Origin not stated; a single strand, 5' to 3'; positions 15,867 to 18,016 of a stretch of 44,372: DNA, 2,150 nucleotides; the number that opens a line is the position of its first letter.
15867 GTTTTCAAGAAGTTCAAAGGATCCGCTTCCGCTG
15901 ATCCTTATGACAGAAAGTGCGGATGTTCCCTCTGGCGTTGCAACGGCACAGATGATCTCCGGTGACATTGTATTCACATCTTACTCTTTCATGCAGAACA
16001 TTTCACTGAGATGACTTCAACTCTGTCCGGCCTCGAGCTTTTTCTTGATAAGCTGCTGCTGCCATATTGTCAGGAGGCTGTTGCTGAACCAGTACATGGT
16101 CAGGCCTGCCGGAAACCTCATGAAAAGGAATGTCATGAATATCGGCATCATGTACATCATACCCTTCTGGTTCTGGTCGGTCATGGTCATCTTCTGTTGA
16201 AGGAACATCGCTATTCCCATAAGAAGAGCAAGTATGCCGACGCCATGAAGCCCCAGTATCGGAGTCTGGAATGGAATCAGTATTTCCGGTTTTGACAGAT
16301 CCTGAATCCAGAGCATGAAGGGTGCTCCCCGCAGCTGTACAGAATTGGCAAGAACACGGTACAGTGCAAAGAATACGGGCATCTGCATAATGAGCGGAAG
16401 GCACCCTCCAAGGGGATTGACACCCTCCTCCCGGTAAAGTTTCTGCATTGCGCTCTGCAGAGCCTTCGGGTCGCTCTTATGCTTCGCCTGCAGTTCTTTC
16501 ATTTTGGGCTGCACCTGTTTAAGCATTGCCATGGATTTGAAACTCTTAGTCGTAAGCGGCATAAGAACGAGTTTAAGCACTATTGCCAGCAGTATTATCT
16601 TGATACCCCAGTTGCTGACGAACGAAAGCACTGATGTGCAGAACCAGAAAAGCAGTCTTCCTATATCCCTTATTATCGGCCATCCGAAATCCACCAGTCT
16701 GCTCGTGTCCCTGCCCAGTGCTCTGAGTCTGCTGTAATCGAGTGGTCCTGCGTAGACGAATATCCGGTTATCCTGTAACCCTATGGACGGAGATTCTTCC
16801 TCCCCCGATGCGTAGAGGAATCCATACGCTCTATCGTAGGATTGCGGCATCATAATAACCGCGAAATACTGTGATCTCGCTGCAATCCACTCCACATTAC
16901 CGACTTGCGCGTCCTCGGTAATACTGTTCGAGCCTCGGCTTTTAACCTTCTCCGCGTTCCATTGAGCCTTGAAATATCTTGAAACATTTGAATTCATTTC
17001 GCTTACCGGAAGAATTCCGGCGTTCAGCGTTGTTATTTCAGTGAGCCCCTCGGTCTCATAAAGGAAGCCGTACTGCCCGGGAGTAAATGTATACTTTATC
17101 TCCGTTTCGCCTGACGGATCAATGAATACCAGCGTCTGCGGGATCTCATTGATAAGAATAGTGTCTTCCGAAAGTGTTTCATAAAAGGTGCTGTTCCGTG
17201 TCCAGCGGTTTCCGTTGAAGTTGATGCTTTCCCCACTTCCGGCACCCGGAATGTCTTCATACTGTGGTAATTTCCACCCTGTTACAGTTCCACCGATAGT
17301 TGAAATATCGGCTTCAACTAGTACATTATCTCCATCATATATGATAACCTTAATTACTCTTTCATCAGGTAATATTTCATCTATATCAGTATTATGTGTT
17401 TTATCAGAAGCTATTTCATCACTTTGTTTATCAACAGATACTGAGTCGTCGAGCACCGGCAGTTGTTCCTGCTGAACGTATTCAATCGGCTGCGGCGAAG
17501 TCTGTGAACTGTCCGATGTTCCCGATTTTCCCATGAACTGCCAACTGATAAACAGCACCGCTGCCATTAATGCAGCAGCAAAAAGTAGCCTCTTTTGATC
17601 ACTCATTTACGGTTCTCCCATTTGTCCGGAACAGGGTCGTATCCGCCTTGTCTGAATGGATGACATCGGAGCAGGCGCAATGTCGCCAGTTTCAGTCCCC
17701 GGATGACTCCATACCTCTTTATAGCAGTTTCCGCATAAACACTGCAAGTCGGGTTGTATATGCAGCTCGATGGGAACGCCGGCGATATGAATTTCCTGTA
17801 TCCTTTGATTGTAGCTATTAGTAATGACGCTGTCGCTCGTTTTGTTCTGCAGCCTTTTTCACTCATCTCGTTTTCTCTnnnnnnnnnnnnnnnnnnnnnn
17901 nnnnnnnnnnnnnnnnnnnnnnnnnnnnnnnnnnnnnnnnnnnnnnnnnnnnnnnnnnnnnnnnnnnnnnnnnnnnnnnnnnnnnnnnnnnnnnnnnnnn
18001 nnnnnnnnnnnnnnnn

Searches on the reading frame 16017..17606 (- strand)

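Call 6: search_protein_families(library=pfam, proteins=[window:16017-17606:-])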
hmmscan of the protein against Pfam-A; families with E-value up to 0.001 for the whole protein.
window:16017-17606:- (529 aa): 2 families
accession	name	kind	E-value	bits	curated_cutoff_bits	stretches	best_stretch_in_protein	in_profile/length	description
PF02096.25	60KD_IMP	-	1.6e-59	201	35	1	333-522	1-163/163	60Kd inner membrane protein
PF14849.12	YidC_periplas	-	8.3e-07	29.6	24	1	138-321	68-282/283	YidC periplasmic domain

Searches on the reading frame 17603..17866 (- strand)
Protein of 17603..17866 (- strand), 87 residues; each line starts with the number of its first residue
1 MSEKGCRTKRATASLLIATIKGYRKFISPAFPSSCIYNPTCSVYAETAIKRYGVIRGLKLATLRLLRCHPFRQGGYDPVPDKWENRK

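Call 6: search_protein_families(library=pfam, proteins=[window:17603-17866:-])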
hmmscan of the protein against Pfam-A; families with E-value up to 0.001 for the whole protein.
window:17603-17866:- (87 aa): 1 family
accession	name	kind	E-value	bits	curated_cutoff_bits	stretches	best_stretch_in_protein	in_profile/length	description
PF01809.23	YidD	-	1.7e-27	95.4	27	1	15-79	3-67/67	Putative membrane protein insertion efficiency factor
